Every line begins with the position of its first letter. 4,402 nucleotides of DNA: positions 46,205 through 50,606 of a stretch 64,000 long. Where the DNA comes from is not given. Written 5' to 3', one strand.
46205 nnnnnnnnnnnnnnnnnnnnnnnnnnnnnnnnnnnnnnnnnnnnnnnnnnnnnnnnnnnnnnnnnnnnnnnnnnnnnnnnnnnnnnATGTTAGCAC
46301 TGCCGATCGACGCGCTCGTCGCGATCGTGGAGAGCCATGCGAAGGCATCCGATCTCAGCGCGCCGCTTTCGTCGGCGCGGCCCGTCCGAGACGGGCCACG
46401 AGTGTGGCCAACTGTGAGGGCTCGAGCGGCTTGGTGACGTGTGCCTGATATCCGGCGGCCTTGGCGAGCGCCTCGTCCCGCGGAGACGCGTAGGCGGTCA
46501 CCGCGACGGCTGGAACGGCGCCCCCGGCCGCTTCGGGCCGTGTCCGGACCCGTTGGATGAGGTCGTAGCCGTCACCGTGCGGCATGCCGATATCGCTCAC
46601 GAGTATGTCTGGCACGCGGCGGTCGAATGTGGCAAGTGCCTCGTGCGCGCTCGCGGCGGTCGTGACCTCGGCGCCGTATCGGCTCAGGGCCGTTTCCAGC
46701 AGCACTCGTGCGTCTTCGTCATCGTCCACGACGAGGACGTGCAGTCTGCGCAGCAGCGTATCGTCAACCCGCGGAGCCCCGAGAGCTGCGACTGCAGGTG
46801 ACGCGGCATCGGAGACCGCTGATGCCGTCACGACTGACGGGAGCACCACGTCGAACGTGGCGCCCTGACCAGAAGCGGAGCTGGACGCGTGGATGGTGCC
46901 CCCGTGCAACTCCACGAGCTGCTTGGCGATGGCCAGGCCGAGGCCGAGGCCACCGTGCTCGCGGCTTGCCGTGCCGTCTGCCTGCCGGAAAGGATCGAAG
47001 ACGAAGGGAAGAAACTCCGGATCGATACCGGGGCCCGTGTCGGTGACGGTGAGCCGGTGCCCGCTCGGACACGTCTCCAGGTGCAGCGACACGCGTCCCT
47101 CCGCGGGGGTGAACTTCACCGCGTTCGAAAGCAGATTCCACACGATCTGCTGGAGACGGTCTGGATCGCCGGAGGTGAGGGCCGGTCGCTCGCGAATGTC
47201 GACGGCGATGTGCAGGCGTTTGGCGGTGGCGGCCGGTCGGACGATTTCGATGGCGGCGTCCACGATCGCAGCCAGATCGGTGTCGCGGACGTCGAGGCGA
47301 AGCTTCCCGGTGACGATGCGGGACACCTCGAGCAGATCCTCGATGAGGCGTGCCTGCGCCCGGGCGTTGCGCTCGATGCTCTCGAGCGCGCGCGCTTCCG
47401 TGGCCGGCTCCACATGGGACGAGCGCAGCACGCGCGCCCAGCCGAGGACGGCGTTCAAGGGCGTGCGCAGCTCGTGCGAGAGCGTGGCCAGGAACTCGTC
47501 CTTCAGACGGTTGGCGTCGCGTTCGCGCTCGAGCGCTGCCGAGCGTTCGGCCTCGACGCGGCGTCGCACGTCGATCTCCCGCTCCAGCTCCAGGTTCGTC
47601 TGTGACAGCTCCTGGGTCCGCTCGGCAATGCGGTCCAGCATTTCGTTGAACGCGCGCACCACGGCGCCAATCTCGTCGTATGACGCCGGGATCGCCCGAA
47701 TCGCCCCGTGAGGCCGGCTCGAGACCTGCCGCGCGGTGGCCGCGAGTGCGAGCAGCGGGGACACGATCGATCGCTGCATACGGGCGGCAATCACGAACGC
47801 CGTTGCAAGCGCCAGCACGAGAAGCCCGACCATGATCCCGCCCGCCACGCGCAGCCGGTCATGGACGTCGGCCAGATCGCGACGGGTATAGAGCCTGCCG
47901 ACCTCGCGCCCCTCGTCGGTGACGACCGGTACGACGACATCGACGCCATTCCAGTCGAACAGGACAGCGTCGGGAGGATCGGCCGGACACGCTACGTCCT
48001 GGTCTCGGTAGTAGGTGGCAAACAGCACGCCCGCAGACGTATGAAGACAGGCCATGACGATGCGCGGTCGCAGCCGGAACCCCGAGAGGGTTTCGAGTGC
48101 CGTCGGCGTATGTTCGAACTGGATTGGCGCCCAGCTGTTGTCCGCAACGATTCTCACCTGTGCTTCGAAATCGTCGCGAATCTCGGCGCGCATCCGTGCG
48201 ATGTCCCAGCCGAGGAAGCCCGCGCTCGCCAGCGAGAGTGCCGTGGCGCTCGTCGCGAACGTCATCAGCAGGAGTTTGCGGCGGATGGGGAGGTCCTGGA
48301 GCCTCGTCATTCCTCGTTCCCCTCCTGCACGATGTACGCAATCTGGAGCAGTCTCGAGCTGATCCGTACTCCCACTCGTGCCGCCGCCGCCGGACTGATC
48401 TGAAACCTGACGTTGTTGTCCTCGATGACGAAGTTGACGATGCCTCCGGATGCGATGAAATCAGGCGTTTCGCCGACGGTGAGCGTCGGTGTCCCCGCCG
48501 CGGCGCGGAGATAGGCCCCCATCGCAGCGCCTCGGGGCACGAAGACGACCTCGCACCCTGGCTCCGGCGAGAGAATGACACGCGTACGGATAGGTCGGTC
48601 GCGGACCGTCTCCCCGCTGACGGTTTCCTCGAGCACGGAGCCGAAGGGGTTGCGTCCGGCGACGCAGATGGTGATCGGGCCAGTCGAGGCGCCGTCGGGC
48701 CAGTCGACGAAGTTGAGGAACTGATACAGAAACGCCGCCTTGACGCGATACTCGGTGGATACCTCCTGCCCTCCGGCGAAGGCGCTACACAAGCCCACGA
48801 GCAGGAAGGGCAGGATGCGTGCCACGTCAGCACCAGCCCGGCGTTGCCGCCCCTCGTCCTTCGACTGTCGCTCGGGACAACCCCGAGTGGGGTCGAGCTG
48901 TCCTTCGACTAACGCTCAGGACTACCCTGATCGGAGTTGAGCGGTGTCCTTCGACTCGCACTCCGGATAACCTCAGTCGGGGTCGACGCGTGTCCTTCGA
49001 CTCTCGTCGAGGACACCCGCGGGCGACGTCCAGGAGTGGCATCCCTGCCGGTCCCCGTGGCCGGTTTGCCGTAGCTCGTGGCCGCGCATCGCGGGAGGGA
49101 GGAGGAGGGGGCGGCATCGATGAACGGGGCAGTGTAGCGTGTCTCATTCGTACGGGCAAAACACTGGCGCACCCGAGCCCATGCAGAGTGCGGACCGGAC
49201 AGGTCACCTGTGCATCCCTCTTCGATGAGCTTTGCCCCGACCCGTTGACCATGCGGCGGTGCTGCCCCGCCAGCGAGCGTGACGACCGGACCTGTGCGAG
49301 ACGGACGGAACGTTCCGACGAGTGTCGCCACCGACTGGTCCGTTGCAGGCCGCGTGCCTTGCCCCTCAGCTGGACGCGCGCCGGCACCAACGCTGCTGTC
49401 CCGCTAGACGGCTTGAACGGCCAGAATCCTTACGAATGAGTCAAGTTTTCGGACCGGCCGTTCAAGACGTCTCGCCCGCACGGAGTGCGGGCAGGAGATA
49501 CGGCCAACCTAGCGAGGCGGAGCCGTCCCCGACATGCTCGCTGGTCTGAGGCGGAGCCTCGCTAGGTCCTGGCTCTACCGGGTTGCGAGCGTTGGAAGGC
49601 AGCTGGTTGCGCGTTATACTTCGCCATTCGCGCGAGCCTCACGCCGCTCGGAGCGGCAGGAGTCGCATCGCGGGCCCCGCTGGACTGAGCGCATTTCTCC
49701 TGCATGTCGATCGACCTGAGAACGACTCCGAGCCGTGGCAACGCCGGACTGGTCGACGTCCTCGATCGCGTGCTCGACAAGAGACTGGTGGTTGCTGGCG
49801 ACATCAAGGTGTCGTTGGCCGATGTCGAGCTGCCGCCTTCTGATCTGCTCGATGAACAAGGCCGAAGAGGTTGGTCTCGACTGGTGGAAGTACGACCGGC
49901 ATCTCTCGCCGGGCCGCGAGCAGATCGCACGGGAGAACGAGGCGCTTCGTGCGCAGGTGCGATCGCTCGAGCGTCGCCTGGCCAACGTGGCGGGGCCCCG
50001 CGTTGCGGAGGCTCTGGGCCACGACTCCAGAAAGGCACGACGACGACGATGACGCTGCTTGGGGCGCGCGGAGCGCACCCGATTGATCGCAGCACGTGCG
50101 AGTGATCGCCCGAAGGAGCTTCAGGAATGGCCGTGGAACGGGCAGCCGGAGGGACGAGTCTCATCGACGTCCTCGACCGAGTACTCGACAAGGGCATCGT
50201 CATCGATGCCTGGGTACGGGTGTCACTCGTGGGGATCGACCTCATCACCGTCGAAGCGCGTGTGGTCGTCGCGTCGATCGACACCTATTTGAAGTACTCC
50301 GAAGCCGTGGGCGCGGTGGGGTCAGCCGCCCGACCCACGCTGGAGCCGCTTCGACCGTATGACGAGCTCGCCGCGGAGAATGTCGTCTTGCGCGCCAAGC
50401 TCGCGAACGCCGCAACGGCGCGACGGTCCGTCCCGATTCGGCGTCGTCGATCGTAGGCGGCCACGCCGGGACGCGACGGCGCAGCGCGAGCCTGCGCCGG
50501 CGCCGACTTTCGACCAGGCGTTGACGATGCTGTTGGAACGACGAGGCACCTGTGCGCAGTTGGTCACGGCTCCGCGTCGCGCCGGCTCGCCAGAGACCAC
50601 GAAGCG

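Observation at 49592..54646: Reduced, rearranged gas-vesicle-protein locus with a complete GAF/PAS histidine kinase + CheY pair inserted between gvpA and gvpF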

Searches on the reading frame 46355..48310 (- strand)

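Call 3: search_protein_families(library=pfam, proteins=[window:46355-48310:-], max_evalue=0.01)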
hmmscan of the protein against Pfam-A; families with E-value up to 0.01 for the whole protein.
window:46355-48310:- (651 aa): 6 families
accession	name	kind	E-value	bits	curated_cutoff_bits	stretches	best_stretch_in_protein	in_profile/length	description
PF02518.31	HATPase_c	-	5.3e-31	107.8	26.4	1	381-492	1-109/111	Histidine kinase-, DNA gyrase B-, and HSP90-like ATPase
PF00072.30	Response_reg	-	8.7e-21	74.6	30.2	1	525-638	1-110/111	Response regulator receiver domain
PF00512.31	HisKA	-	6.2e-16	58.6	26.9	1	270-333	2-64/66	His Kinase A (phospho-acceptor) domain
PF17152.10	CHASE8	-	2.6e-08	34.5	27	1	41-141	2-100/102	Periplasmic sensor domain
PF00672.30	HAMP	-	5.8e-07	30.2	25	1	179-229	3-52/53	HAMP domain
PF13581.12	HATPase_c_2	-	0.00019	21.8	27.4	1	359-466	5-109/127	Histidine kinase-like ATPase domain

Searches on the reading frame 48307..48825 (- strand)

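Call 3: search_protein_families(library=pfam, proteins=[window:48307-48825:-], max_evalue=0.01)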
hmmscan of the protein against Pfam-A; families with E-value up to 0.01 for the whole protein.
window:48307-48825:- (172 aa): 1 family
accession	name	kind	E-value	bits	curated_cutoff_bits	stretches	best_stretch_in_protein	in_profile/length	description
PF13689.11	DUF4154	-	2e-40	138.6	24.9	1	26-163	1-142/143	YfiR/HmsC-like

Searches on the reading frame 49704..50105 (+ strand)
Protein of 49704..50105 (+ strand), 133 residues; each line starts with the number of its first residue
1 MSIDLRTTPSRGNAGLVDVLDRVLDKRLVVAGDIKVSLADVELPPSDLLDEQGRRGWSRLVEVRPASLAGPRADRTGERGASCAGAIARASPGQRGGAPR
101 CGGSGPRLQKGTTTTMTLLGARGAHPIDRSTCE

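Call 3: search_protein_families(library=pfam, proteins=[window:49704-50105:+], max_evalue=0.01)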
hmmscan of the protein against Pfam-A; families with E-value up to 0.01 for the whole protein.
window:49704-50105:+ (133 aa): 1 family
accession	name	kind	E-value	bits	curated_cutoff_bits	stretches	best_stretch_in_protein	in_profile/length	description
PF00741.23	Gas_vesicle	-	3.1e-09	37.3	25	1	16-43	2-29/39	Gas vesicle protein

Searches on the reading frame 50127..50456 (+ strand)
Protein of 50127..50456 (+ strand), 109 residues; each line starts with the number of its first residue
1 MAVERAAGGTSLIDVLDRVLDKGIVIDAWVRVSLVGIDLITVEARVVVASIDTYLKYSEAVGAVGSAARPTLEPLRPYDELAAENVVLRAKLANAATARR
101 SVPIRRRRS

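Call 3: search_protein_families(library=pfam, proteins=[window:50127-50456:+], max_evalue=0.01)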
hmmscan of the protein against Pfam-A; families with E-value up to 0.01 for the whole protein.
window:50127-50456:+ (109 aa): 1 family
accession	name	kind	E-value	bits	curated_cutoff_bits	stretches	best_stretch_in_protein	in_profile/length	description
PF00741.23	Gas_vesicle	-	8.3e-17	61.5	25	1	11-49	1-39/39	Gas vesicle protein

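Call 8: find_encoding_contigs(protein=window:50127-50456:+, flank=10000, max_places=10)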
Protein window:50127-50456:+ (109 aa): no gene with exactly this product is on record in the collection.

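Call 38: search_protein_families(library=ncbifam, proteins=[window:50127-50456:+], max_evalue=0.001)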
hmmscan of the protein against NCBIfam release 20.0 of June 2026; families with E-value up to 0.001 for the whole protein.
window:50127-50456:+ (109 aa): 5 families
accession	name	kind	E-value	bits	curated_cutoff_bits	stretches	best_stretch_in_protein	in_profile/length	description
NF006874.0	PRK09371.1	subfamily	2e-33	114.3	100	1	1-70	1-70/71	gas vesicle structural protein GvpA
NF046092.1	halo_gas_GvpA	exception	2.1e-28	98.3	112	1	10-68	4-62/64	gas vesicle protein GvpA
NF006872.0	PRK09368.1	subfamily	1.4e-24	86.7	151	1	4-62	9-67/143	gas vesicle structural protein GvpA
NF046090.2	halo_gas_GvpJ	exception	6.4e-09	35.8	125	1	10-58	6-54/73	gas vesicle protein GvpJ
NF046091.2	halo_gas_GvpM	exception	6.4e-06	25.8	109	1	10-57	9-56/67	gas vesicle protein GvpM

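Call 63: list_cluster_members(proteins=[window:50127-50456:+, window:52805-53197:+, window:45775-46290:-, window:53244-54377:+, window:54677-56011:-])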
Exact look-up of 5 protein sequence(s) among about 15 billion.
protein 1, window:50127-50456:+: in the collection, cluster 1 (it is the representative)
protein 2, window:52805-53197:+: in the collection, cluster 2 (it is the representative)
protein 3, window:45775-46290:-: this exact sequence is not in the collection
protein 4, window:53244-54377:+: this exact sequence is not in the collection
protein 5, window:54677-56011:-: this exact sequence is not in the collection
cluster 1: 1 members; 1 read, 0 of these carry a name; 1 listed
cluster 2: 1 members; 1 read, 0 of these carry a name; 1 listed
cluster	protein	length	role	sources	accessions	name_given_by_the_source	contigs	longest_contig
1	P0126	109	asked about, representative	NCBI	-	-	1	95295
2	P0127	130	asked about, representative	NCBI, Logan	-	-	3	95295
